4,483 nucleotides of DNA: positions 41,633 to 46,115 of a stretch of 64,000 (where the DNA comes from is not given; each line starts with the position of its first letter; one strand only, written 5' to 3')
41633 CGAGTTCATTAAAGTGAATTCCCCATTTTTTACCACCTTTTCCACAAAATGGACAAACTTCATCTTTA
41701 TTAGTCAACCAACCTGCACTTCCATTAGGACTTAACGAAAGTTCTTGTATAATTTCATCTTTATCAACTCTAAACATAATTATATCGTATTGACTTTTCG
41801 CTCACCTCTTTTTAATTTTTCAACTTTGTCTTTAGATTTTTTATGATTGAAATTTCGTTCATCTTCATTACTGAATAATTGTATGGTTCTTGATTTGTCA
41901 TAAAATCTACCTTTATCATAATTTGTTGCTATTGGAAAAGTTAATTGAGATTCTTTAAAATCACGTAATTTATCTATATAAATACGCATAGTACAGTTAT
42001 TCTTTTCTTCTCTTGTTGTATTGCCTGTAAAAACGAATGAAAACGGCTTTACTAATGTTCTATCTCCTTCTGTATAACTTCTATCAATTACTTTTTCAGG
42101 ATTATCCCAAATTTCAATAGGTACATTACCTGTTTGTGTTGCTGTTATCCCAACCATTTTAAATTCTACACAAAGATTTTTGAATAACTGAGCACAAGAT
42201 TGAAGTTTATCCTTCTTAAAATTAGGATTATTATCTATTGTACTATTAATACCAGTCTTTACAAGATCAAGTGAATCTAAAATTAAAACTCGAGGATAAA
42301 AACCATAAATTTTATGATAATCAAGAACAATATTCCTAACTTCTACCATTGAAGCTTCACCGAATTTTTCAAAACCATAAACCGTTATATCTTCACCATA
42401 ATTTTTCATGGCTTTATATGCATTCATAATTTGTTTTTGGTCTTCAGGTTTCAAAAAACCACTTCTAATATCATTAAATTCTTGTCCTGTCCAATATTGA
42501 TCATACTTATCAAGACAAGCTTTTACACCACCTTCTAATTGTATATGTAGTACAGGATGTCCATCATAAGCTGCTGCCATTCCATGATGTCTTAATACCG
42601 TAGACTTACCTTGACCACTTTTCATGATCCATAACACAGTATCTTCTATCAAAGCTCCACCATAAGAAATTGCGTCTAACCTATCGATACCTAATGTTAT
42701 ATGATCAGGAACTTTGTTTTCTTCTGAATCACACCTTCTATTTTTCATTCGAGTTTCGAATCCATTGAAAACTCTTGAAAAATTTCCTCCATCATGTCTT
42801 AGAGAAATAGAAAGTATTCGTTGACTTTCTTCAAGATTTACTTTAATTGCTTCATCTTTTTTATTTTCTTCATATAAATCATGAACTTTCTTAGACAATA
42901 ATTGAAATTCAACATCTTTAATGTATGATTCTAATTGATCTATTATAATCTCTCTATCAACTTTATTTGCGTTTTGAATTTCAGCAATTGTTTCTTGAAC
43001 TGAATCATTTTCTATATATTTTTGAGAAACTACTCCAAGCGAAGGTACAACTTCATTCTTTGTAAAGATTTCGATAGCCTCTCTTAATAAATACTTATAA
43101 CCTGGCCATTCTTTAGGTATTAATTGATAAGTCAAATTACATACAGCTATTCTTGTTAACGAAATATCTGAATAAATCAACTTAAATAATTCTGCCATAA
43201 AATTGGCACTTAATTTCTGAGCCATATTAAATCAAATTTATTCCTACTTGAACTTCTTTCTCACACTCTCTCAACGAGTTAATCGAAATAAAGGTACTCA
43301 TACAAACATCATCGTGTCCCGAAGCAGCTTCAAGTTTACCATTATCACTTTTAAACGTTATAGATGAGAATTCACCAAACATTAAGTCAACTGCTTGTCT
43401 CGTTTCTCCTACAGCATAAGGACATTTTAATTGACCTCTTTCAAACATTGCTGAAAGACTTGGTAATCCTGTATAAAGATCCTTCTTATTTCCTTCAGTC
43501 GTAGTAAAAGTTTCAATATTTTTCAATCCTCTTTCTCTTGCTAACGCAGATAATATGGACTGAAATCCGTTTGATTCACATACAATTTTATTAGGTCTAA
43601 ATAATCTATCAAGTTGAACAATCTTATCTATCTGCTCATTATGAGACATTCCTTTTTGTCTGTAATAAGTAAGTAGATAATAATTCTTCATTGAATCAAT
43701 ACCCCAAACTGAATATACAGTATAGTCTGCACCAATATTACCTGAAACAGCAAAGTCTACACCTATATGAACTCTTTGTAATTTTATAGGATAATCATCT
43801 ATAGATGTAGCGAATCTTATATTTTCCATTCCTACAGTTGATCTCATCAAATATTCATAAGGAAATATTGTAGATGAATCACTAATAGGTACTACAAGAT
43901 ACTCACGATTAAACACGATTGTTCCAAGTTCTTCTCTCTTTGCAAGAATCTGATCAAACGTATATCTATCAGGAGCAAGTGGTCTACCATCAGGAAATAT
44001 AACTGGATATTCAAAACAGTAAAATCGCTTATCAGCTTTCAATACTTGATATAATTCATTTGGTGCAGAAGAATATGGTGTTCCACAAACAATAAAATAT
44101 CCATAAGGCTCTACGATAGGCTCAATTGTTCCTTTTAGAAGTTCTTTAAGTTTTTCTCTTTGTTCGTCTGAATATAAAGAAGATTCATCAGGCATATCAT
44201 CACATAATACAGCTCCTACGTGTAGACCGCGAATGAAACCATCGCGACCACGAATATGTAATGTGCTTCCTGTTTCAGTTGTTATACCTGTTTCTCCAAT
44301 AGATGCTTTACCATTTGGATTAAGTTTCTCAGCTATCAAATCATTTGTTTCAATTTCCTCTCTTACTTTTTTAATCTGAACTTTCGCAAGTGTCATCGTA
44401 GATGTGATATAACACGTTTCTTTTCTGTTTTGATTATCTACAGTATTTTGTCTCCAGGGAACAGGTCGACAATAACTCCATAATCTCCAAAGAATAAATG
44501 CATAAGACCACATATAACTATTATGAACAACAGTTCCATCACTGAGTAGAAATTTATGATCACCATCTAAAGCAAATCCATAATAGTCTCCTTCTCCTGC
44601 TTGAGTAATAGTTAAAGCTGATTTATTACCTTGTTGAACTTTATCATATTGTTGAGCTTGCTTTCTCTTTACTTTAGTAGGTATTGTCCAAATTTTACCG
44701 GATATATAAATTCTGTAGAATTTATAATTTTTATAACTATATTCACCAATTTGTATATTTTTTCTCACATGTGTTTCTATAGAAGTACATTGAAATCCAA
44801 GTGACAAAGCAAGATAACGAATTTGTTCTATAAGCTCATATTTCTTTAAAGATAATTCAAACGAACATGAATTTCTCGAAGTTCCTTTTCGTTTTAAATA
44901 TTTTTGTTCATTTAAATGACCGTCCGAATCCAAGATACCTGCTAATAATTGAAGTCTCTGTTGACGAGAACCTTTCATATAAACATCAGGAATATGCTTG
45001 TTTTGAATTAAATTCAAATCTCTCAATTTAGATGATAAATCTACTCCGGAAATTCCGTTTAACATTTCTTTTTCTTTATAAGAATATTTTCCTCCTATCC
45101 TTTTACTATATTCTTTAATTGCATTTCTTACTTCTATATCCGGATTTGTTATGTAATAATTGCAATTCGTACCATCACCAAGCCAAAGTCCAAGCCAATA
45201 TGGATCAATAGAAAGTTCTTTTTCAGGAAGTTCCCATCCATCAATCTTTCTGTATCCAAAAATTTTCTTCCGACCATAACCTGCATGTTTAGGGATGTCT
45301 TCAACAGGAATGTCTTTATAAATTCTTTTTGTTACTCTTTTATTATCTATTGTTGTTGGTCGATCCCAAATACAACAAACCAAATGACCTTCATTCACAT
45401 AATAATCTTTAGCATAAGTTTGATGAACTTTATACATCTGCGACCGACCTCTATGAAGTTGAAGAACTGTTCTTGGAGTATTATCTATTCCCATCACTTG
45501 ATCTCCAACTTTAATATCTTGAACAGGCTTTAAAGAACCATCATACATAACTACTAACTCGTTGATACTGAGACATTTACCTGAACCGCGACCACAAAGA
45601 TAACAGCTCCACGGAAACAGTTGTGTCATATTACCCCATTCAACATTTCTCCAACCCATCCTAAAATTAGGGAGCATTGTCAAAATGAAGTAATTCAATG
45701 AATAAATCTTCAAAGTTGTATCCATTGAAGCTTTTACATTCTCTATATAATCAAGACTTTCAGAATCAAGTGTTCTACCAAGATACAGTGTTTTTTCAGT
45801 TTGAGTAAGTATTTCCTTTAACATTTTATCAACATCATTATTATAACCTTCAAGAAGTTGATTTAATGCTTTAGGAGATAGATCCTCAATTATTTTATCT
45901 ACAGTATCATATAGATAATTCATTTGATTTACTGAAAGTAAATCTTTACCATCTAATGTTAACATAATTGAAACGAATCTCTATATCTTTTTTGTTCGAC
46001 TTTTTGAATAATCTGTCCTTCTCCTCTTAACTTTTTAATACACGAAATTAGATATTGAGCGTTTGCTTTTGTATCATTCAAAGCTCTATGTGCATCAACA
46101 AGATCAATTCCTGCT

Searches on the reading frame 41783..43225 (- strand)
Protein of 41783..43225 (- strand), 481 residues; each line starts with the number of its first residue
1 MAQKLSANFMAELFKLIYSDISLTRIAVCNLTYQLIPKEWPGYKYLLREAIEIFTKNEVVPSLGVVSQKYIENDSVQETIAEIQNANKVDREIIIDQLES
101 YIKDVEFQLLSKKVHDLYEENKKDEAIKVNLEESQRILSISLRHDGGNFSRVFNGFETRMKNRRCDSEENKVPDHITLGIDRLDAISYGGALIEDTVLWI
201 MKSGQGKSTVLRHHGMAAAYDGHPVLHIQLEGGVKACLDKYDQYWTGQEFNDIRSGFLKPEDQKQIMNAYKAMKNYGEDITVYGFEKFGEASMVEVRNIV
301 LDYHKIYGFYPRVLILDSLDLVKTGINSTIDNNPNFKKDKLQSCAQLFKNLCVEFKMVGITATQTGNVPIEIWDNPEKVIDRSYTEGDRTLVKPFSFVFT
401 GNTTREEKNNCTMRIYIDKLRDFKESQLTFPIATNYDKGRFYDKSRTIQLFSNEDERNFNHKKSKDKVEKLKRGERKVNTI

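Call 35: search_protein_families(library=pfam, proteins=[window:41783-43225:-], max_evalue=0.01)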
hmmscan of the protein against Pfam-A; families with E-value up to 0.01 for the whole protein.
window:41783-43225:- (481 aa): 1 family
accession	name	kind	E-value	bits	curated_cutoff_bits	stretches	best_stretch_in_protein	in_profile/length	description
PF01672.21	Plasmid_parti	-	0.0042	18.1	22.1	0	64-123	14-70/85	Putative plasmid partition protein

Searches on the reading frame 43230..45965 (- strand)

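Call 35: search_protein_families(library=pfam, proteins=[window:43230-45965:-], max_evalue=0.01)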
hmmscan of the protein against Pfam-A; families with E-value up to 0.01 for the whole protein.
window:43230-45965:- (912 aa): 5 families
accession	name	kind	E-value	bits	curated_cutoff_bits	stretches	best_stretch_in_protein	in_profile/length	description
PF05203.21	Hom_end_hint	-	3.7e-19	70.1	32.1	2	138-192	8-71/228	Hom_end-associated Hint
PF17289.8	Terminase_6C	-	4.5e-06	27.2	22.6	1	734-896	1-153/155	Terminase RNaseH-like domain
PF14528.11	LAGLIDADG_3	-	0.0011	19.6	22.5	0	337-417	3-65/82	LAGLIDADG-like domain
PF01079.26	Hint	-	0.0014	18.7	29.7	1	128-168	10-50/213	Hint module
PF05204.19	Hom_end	-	0.0026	18.3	21.1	0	325-424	2-87/110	Homing endonuclease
